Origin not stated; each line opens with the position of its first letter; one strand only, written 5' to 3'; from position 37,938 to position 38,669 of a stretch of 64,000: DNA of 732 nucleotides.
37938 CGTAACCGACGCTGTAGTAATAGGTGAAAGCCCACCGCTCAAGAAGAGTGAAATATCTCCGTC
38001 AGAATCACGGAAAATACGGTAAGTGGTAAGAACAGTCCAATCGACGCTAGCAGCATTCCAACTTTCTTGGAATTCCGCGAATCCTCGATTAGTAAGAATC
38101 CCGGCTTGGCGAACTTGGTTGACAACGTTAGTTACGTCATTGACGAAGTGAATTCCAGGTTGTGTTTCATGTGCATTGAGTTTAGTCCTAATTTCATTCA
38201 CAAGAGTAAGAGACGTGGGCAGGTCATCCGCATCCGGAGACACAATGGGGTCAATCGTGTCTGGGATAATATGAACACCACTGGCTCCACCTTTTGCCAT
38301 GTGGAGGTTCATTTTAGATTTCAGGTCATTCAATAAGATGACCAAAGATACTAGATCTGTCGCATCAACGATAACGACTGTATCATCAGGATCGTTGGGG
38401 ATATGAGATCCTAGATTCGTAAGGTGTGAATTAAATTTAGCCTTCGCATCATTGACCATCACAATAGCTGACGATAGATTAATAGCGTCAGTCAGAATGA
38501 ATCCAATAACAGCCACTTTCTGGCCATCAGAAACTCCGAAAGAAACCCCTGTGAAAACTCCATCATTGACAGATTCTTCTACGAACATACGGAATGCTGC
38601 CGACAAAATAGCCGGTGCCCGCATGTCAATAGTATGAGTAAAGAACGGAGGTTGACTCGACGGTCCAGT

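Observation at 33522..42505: At least 20 copies of a previously unrecognised 41-45-aa helix-loop repeat with two invariant histidines in two adjacent giant proteins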

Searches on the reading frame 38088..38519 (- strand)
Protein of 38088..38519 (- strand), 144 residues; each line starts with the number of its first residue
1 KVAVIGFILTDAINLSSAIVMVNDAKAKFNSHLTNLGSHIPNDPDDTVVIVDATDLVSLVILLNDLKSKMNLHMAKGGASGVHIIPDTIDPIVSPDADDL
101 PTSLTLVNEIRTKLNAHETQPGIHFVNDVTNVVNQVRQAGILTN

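Call 25: predict_structure(alignment_id=A2)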
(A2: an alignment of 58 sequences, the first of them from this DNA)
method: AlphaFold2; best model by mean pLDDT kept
length: 144 residues; sequences in the alignment: 58
mean_pLDDT: 96.3   pTM: 0.90
mean pLDDT of the five models: 96.3, 96.2, 94.9, 94.1, 93.9
residues with pLDDT >= 90: 129; 70-90: 14; 50-70: 1; < 50: 0
segments of 3 or more residues with pLDDT < 50: none
pLDDT, mean of each block of 10 residues (from residue 1): 86 98 99 97 97 99 99 96 98 98 99 99 98 94 75
secondary structure, 60 per line:
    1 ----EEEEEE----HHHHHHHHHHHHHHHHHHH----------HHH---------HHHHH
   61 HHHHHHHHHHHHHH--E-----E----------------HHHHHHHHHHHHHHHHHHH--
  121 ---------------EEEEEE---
elements in order: E5-10 H15-33 H56-74 H100-118 E136-141

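Call 32: search_protein_representatives(alignment_id=A2)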
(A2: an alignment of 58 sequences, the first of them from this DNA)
Query: 58 sequences, 144 profile positions. Proteins with E-value up to 0.001 (for the whole library): 1654; up to 1e-10: 871; up to 1e-30: 120. The best 150 are listed.
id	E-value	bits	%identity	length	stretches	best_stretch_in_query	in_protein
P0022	2.6e-217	728.1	-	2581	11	1-144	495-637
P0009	8.6e-168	567.5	-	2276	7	1-144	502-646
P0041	1.1e-165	560.7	-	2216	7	1-144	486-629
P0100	3.0e-159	539.9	-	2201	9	1-143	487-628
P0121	1.8e-156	530.8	-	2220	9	1-143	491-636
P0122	6.9e-149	506.3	-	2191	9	1-143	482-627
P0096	1.3e-146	498.9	-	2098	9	1-144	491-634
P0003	3.0e-144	491.2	-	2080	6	3-144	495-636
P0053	4.1e-136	464.8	-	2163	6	1-144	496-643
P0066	4.9e-133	454.8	-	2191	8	1-143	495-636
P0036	9.7e-133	453.9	-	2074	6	1-144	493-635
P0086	1.1e-126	434.3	-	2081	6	1-144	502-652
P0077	1.1e-122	421.3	-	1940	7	1-144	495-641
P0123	1.4e-122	420.9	-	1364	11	17-120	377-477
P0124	1.6e-122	420.8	-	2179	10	1-143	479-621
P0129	3.7e-86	302.9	-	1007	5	13-140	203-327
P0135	9.7e-74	262.6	-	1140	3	14-134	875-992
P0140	6.1e-63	227.6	-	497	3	18-133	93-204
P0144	3.6e-57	208.8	-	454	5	10-136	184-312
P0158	4.9e-47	176.0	-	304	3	8-119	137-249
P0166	2.7e-43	163.9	-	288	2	10-122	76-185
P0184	2.9e-37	144.3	-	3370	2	15-134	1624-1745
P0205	1.5e-32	129.0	-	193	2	12-132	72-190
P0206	2.0e-32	128.6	-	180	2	4-120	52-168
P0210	4.1e-32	127.6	-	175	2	30-133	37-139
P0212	7.1e-32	126.8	-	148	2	50-134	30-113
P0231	6.0e-29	117.3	-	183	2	44-134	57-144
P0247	1.4e-26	109.7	-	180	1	18-134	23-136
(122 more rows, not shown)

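Call 33: search_protein_families(library=pfam, proteins=[P0123, P0129, P0140, P0144, P0158, P0166, P0205, P0206, P0212, P0135], max_evalue=0.01)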
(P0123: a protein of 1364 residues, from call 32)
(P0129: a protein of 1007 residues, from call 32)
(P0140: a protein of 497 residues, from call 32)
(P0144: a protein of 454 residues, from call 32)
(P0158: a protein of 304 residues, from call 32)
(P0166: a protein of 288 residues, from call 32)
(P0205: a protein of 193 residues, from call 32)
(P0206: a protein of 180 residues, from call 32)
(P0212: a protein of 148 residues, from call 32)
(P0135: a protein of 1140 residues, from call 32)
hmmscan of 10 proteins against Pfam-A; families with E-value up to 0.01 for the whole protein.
P0123 (1364 aa): 0 families

P0129 (1007 aa): 0 families

P0140 (497 aa): 0 families

P0144 (454 aa): 0 families

P0158 (304 aa): 0 families

P0166 (288 aa): 0 families

P0205 (193 aa): 0 families

P0206 (180 aa): 1 family
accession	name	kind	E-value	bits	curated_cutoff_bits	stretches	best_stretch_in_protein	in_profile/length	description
PF19725.4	RPC5_C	-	0.0013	18.9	27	0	96-175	54-135/244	DNA-directed RNA polymerase III subunit RPC5 C-terminal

P0212 (148 aa): 0 families

P0135 (1140 aa): 0 families

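Call 34: list_cluster_members(proteins=[P0206, P0210, P0205, P0140, P0158, P0166, P0129, P0123, P0184, P0144])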
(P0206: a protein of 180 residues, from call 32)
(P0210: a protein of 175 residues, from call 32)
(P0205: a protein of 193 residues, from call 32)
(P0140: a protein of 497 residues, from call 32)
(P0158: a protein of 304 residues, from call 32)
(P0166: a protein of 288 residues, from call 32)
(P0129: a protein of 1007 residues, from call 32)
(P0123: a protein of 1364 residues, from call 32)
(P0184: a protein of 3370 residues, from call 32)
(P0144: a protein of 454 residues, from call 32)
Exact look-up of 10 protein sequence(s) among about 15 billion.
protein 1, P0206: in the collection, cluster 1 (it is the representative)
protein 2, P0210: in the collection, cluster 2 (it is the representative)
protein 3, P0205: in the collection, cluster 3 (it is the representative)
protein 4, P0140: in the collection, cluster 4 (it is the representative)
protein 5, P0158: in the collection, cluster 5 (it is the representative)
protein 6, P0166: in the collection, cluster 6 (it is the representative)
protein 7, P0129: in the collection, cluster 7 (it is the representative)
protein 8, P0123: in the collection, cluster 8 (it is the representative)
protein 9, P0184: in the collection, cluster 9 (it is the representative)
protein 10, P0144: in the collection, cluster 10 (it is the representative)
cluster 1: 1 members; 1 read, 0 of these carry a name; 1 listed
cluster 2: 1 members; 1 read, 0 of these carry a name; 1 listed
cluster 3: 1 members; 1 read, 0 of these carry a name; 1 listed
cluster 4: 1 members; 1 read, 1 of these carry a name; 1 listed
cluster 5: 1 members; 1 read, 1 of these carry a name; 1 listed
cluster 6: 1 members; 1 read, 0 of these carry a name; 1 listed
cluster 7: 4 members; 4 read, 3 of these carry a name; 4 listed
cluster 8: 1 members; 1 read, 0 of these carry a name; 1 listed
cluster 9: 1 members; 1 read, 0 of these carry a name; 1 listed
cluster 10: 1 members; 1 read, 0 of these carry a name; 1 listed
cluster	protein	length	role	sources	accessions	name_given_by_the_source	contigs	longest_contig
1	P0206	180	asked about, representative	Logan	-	-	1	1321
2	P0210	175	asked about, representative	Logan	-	-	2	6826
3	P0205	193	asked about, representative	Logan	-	-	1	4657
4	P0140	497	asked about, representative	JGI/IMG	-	hypothetical protein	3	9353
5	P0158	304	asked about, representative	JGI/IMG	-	uncharacterized protein YciI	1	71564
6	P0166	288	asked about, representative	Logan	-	-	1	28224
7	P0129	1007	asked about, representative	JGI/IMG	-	hypothetical protein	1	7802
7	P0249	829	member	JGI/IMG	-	hypothetical protein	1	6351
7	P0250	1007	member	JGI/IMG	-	hypothetical protein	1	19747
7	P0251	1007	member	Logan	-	-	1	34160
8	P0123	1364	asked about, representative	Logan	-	-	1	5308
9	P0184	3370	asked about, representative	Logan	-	-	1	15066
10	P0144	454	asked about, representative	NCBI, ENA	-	-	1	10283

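Call 35: search_protein_families(library=phrogs, proteins=[P0206, P0210, P0205, P0212, P0158, P0166, P0140, P0144, P0129, P0247], max_evalue=0.01)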
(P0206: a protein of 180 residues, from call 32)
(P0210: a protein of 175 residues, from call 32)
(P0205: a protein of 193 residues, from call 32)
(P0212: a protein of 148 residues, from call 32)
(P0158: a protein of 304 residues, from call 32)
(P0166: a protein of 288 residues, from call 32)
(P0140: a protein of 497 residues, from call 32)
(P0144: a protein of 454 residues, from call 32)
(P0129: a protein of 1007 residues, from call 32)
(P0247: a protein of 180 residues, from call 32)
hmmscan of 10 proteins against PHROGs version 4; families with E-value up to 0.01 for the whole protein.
P0206 (180 aa): 0 families

P0210 (175 aa): 1 family
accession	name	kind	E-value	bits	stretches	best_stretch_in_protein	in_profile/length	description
phrog_6994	-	head and packaging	2.2e-06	28.9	0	51-81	27-57/67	head fiber protein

P0205 (193 aa): 0 families

P0212 (148 aa): 1 family
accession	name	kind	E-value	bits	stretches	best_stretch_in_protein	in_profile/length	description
phrog_6994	-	head and packaging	1.3e-05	26.4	0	109-139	28-58/67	head fiber protein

P0158 (304 aa): 0 families

P0166 (288 aa): 1 family
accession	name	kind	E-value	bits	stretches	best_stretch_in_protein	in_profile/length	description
phrog_6994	-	head and packaging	0.00088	20.6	0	111-136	28-53/67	head fiber protein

P0140 (497 aa): 0 families

P0144 (454 aa): 1 family
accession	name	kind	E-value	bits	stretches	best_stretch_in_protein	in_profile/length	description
phrog_5720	-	unknown function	0.0027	18.7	0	102-141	5-44/85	-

P0129 (1007 aa): 0 families

P0247 (180 aa): 1 family
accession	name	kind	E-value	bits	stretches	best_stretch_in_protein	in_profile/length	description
phrog_3949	-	transcription regulation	0.0059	17.6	1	16-73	51-108/161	transcriptional repressor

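Call 36: search_dna_similar(query=window:38088-38519:-, collection=phages, mode=protein, max_evalue=1, max_rows=30)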
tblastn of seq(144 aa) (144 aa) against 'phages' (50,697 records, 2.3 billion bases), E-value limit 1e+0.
Records with a match: 11; places in all: 11; records where one place covers at least 80% of the query: 1.
Best place of each record, by identity: 80-90% 3; 60-80% 4; <60% 4.
By first word of the organism name: Pseudomonas 10; Caudoviricetes 1.
By host as written in the record: - 3; Pseudomonas sp. 2; Pseudomonas syringae pv. Tomato 99TK 2; Pseudomonas syringae 2; Pseudomonas syringae pv. Tomato 192 1; Pseudomonas protegens ERG2 1.
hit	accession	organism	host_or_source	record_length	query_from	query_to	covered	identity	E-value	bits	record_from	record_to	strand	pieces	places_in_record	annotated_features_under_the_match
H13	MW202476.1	Caudoviricetes sp.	Manatee Spring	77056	11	131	84%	33.1%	4e-3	82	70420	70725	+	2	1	hypothetical protein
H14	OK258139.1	Pseudomonas phage COT4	Pseudomonas sp.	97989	92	116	17%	80.0%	2e-4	45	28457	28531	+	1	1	hypothetical protein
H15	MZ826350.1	Pseudomonas phage M5.1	Pseudomonas syringae pv. Tomato 99TK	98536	92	116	17%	80.0%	2e-4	45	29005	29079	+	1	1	74: hypothetical protein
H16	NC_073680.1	Pseudomonas phage M5.1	Pseudomonas syringae pv. Tomato 99TK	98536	92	116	17%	80.0%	2e-4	45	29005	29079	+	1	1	74: hypothetical protein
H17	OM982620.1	Pseudomonas phage Kremar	Pseudomonas syringae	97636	72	115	31%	44.7%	8e-2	38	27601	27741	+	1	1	hypothetical protein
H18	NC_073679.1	Pseudomonas phage Kremar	Pseudomonas syringae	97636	72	115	31%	44.7%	8e-2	38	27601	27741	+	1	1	hypothetical protein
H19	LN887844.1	Pseudomonas phage VCM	-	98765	92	116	17%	76.0%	1e-3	43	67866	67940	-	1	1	hypothetical protein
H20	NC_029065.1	Pseudomonas phage VCM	-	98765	92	116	17%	76.0%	1e-3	43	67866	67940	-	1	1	head fiber protein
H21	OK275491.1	Pseudomonas phage REC1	Pseudomonas sp.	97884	92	116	17%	76.0%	1e-3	43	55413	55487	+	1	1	hypothetical protein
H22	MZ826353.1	Pseudomonas phage REC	Pseudomonas syringae pv. Tomato 192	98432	92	116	17%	76.0%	1e-3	43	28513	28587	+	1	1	74: hypothetical protein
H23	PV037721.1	Pseudomonas phage Bitten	Pseudomonas protegens ERG2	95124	89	115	19%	51.9%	1e+0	35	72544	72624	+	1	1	head fiber protein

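Call 37: get_annotated_region(hit=H20, flank=6000)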
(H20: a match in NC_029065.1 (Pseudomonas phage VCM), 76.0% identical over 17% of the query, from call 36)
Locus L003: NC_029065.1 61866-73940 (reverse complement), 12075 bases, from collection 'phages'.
description: Pseudomonas phage VCM genome assembly VCM, chromosome : 1.
organism: Pseudomonas phage VCM (NCBI taxid 1729937)
taxonomy: Viruses; Duplodnaviria; Heunggongvirae; Uroviricota; Caudoviricetes; Otagovirus; Otagovirus VCM
host: -; source: -; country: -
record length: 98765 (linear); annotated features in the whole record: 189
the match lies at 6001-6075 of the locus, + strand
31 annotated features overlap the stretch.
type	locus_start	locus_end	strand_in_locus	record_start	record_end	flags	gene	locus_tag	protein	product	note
CDS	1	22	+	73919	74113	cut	-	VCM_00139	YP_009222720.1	hypothetical protein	-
CDS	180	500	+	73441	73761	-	-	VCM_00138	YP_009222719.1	hypothetical protein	-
tRNA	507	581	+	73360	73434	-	-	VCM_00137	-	tRNA-Lys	tRNA-Lys(ttt)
tRNA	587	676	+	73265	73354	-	-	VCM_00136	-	tRNA-Ser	tRNA-Ser(gct)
tRNA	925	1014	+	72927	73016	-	-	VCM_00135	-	tRNA-Ser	tRNA-Ser(aga)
tRNA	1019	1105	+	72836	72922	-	-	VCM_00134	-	tRNA-Leu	tRNA-Leu(caa)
tRNA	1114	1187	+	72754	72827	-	-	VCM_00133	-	tRNA-Val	tRNA-Val(tac)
CDS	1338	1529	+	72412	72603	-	-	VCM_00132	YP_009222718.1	hypothetical protein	-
tRNA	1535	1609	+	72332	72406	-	-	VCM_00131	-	tRNA-Gln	tRNA-Gln(ttg)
CDS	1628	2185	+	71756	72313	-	-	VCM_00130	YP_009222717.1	hypothetical protein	-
tRNA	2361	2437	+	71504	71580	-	-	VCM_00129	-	tRNA-Arg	tRNA-Arg(tct)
CDS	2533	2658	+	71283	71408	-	-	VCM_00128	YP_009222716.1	hypothetical protein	-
tRNA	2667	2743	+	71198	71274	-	-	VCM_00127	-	tRNA-Glu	tRNA-Glu(ttc)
tRNA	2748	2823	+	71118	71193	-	-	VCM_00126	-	tRNA-Asp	tRNA-Asp(gtc)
tRNA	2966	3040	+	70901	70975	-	-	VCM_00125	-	tRNA-Arg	tRNA-Arg(acg)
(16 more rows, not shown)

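Call 38: get_annotated_region(hit=H13, flank=6000)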
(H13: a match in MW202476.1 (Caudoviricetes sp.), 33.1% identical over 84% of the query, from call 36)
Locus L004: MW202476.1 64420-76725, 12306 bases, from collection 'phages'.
description: Siphoviridae sp. isolate cta39025, complete genome.
organism: Caudoviricetes sp. (NCBI taxid 2832643)
taxonomy: Viruses; Duplodnaviria; Heunggongvirae; Uroviricota; Caudoviricetes
host: -; source: Manatee Spring; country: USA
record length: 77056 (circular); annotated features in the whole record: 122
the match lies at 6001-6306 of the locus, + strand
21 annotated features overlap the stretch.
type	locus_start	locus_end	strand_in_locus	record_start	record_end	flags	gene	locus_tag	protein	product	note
CDS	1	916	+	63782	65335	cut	-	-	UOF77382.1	portal protein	-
CDS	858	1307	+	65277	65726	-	-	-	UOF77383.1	ADP-ribosylation factoR-binding proteiN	-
CDS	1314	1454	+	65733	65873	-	-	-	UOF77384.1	hypothetical protein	-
CDS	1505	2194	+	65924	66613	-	-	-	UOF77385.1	hypothetical protein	-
CDS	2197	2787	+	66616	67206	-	-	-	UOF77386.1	hypothetical protein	-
CDS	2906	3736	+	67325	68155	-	-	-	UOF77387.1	hypothetical protein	-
CDS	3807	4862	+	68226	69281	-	-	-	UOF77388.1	hypothetical protein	-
CDS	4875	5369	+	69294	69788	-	-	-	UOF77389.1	hypothetical protein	-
CDS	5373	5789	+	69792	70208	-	-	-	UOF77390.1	hypothetical protein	-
CDS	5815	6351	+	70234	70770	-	-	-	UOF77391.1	hypothetical protein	-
CDS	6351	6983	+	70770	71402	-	-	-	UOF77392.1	mannan polymerase complexes subunit mnN9: gdP.98A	-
CDS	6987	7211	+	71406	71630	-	-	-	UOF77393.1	hypothetical protein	-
CDS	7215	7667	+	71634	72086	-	-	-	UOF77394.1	hypothetical protein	-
CDS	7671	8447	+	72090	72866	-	-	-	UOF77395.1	hypothetical protein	-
CDS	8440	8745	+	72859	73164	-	-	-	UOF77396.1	hypothetical protein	-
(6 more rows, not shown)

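Call 42: find_encoding_contigs(protein=P0158, flank=8000, max_places=2)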
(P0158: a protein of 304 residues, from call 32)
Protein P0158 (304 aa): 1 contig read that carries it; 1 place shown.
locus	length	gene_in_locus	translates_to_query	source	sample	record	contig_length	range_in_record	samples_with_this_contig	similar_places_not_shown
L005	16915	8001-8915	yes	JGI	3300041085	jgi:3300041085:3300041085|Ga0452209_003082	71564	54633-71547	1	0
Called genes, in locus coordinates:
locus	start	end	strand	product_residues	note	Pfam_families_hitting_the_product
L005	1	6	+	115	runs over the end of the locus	-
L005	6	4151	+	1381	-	PF02018:CBM_4_9 (weak), PF13385:Laminin_G_3 (faint)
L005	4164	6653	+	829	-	-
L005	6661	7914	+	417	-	-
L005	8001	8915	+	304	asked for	-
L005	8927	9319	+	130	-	-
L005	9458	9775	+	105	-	-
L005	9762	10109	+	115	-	-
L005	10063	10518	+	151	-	-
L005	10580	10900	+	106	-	-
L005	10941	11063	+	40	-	-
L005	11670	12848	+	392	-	-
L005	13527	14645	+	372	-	PF04542:Sigma70_r2, PF04539:Sigma70_r3 (weak), PF04545:Sigma70_r4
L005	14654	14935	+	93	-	PF24043:DUF7352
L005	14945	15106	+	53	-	-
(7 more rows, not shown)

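Call 43: find_encoding_contigs(protein=P0210, flank=8000, max_places=2)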
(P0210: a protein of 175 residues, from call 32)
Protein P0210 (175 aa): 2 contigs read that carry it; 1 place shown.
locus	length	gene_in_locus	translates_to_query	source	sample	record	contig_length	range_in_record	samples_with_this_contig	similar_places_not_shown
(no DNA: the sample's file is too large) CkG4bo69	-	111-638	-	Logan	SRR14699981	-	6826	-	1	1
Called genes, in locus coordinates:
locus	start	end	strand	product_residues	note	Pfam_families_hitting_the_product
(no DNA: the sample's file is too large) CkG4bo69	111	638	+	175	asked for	-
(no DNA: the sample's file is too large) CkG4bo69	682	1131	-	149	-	-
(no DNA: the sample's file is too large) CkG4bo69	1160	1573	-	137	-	PF01844:HNH, PF14279:HNH_5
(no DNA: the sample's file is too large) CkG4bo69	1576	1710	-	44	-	-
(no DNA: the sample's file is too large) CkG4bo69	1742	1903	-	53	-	-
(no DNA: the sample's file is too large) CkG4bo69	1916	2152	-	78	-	-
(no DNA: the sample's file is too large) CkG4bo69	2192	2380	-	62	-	-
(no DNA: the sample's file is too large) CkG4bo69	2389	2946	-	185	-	-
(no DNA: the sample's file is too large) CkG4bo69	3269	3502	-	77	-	-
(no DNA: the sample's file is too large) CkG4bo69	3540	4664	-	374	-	PF00712:DNA_pol3_beta (weak), PF02767:DNA_pol3_beta_2, PF02768:DNA_pol3_beta_3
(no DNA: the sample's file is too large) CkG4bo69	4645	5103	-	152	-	-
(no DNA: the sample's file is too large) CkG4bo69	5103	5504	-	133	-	-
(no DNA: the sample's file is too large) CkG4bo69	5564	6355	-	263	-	-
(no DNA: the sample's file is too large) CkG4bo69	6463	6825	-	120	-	?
